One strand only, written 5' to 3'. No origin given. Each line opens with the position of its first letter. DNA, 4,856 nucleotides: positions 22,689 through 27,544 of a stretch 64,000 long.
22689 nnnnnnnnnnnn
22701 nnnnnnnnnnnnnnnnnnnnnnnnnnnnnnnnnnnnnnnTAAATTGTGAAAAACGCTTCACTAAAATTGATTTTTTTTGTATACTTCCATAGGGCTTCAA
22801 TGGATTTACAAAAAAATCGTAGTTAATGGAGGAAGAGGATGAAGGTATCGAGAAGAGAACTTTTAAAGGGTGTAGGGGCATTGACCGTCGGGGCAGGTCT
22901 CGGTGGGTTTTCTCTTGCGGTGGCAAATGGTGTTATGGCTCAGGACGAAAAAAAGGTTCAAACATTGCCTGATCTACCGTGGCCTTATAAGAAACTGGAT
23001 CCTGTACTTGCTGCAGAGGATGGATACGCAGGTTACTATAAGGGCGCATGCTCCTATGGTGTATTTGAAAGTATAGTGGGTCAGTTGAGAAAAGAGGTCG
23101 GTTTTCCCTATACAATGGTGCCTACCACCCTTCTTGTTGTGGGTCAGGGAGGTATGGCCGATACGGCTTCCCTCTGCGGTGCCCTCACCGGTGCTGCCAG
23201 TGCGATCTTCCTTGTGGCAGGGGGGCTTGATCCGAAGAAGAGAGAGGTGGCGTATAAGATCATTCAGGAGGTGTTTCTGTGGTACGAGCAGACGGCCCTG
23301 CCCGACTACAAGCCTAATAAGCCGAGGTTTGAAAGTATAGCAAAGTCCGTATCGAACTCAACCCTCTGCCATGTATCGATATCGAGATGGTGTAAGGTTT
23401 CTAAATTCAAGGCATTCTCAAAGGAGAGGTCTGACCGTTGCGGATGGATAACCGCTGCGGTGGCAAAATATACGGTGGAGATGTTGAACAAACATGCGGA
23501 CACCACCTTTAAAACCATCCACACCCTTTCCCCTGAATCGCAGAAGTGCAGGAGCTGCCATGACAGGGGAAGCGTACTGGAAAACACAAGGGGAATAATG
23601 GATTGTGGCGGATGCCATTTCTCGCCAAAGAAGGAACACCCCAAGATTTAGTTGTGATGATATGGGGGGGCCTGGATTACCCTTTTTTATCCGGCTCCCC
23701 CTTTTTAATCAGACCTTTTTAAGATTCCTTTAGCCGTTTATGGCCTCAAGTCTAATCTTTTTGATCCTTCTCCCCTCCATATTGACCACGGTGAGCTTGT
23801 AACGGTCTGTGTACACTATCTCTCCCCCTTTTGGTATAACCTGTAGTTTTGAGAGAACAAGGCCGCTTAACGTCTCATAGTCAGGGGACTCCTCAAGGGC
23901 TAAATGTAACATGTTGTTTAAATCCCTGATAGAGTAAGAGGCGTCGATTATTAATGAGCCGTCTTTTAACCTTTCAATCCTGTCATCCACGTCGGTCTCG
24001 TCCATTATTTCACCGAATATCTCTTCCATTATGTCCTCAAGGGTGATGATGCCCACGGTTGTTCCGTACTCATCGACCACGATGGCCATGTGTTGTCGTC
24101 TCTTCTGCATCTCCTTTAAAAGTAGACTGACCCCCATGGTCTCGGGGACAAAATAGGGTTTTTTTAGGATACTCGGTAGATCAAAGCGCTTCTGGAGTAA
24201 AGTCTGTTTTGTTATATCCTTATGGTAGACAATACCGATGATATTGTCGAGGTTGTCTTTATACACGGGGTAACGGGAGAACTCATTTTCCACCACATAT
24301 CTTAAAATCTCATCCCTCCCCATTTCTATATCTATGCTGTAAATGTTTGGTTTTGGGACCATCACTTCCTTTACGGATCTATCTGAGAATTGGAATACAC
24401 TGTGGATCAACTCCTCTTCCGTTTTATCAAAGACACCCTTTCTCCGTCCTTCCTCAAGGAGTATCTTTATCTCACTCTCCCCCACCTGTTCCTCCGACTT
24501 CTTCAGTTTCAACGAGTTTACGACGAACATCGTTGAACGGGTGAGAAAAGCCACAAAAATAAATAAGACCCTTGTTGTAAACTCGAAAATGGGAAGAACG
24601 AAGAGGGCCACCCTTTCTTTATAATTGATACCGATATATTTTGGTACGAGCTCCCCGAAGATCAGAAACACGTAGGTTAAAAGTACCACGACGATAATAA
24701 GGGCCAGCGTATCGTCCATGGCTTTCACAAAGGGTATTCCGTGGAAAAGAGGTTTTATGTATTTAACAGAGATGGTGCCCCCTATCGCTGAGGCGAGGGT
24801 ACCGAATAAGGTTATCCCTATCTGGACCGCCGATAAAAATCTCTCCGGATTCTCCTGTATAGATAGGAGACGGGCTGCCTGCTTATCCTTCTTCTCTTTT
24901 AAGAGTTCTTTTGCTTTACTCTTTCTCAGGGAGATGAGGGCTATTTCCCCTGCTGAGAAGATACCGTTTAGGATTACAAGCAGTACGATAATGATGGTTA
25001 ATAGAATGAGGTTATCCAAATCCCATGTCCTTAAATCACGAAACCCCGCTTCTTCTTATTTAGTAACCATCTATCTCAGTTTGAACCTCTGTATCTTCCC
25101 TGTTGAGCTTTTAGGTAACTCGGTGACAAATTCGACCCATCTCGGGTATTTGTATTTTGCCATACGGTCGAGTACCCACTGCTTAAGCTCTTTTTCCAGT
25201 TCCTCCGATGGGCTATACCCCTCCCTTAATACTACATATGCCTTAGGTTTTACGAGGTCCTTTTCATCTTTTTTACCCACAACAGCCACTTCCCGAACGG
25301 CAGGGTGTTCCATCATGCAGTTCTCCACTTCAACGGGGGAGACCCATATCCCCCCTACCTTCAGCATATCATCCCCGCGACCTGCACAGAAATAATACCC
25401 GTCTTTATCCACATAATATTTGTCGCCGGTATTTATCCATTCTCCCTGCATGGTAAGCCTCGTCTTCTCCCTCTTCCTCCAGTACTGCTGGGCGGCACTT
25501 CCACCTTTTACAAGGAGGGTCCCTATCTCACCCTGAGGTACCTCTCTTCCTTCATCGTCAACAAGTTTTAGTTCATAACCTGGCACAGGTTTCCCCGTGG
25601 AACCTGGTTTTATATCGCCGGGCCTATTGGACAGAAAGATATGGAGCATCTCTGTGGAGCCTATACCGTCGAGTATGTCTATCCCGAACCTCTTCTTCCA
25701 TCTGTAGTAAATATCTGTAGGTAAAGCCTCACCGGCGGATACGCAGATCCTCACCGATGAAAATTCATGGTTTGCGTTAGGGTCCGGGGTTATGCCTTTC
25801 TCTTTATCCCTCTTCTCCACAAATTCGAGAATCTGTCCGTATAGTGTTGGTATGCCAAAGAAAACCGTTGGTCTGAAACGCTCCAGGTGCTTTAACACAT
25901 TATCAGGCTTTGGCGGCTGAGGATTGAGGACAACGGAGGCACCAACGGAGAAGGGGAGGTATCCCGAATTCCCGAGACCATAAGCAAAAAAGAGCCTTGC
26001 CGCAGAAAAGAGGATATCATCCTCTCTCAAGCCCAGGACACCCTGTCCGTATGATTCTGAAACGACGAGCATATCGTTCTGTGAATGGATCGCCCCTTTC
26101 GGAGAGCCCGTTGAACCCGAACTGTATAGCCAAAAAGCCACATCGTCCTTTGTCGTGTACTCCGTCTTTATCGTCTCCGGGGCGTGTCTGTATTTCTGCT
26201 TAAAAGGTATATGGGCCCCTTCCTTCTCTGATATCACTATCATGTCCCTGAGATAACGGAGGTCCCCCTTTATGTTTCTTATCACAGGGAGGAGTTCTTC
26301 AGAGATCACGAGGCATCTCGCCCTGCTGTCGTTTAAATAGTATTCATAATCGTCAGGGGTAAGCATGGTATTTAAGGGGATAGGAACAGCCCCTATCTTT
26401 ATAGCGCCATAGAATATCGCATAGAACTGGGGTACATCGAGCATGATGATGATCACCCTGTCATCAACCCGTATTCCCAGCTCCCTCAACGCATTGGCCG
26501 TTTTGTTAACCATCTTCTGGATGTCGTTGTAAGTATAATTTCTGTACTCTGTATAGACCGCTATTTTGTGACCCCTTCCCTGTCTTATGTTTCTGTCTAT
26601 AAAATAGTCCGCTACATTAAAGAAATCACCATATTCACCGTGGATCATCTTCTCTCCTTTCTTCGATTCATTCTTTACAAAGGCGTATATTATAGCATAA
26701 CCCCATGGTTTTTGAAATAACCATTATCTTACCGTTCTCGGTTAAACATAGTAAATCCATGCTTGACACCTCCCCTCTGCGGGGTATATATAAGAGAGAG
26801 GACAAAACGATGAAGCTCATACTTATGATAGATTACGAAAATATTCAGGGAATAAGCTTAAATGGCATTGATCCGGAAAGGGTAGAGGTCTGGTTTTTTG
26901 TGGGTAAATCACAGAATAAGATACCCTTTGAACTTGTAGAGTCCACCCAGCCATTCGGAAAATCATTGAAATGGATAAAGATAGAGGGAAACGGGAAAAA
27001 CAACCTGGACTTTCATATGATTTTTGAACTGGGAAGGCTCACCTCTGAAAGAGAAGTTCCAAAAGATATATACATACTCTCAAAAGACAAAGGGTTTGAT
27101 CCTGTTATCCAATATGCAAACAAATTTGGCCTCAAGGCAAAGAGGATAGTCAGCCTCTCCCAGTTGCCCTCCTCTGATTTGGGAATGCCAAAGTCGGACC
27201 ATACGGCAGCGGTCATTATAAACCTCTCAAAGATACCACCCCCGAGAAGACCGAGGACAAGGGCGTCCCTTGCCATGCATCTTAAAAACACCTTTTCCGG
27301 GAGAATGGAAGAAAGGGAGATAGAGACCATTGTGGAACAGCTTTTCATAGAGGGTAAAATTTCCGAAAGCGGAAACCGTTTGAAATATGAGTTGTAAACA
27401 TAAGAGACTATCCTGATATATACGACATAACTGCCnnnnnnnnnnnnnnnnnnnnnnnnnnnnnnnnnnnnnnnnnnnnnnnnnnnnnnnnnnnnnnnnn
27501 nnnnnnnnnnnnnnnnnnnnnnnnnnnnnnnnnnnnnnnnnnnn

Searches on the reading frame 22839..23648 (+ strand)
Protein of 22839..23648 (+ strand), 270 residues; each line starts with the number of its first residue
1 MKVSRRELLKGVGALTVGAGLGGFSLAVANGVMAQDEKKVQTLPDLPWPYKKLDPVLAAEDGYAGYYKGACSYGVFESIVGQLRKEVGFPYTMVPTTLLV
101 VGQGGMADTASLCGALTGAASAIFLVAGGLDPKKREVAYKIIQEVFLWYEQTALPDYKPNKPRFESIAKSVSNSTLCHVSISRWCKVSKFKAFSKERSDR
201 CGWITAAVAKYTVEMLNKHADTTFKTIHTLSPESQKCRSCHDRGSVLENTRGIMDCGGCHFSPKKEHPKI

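Call 16: search_protein_families(library=pfam, proteins=[window:22839-23648:+], max_evalue=0.00001)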
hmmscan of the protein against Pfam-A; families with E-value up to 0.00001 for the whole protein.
window:22839-23648:+ (270 aa): 1 family
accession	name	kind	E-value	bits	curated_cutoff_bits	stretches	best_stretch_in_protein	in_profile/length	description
PF09719.15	C_GCAxxG_C_C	-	3.4e-13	50.2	27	1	77-215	5-118/118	Putative redox-active protein (C_GCAxxG_C_C)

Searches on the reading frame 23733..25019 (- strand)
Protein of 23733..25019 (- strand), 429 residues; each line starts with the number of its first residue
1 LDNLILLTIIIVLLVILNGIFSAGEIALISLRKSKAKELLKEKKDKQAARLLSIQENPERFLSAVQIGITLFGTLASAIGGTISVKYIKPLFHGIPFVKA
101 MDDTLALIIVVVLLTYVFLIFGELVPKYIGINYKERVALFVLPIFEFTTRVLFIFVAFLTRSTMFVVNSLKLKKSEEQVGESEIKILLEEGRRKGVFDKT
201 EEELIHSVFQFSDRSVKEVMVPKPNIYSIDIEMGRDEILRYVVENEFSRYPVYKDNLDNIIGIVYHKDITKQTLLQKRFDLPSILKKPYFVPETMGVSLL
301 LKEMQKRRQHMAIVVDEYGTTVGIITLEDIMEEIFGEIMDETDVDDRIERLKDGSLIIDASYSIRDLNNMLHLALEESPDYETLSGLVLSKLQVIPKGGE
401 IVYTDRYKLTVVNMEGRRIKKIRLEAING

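Call 17: search_protein_families(library=pfam, proteins=[window:23733-25019:-], max_evalue=0.00001)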
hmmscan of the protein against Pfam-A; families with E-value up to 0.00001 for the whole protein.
window:23733-25019:- (429 aa): 3 families
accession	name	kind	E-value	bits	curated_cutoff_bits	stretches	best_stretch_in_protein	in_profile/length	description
PF01595.25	CNNM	-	5.6e-46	156.9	28.4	1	9-201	1-181/181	Cyclin M transmembrane N-terminal domain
PF03471.22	CorC_HlyC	-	2.9e-21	75.7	27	1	350-425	2-78/81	Transporter associated domain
PF00571.33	CBS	-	3.9e-17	62.7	24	2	286-335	7-56/57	CBS domain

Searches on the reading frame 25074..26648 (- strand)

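Call 17: search_protein_families(library=pfam, proteins=[window:25074-26648:-], max_evalue=0.00001)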
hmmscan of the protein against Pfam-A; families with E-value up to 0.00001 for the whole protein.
window:25074-26648:- (525 aa): 2 families
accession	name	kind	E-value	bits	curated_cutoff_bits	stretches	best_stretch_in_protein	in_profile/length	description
PF00501.34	AMP-binding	-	2.4e-81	273.9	29.9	1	24-390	7-384/384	AMP-binding enzyme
PF13193.12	AMP-binding_C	-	1.2e-21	77.8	24.5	1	440-518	1-76/76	AMP-binding enzyme C-terminal domain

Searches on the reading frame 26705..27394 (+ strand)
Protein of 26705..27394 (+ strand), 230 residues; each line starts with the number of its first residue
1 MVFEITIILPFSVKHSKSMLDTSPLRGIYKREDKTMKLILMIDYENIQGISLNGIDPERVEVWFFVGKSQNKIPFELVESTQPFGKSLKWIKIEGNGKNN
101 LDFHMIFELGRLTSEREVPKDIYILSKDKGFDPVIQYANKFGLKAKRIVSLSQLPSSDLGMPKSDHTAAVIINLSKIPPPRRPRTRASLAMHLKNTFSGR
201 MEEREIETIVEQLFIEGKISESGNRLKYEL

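Call 17: search_protein_families(library=pfam, proteins=[window:26705-27394:+], max_evalue=0.00001)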
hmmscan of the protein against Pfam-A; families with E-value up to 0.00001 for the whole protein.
window:26705-27394:+ (230 aa): 1 family
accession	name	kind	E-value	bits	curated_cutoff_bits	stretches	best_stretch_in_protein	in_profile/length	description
PF18475.7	PIN7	-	2.1e-26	93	34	1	41-142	1-103/103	PIN domain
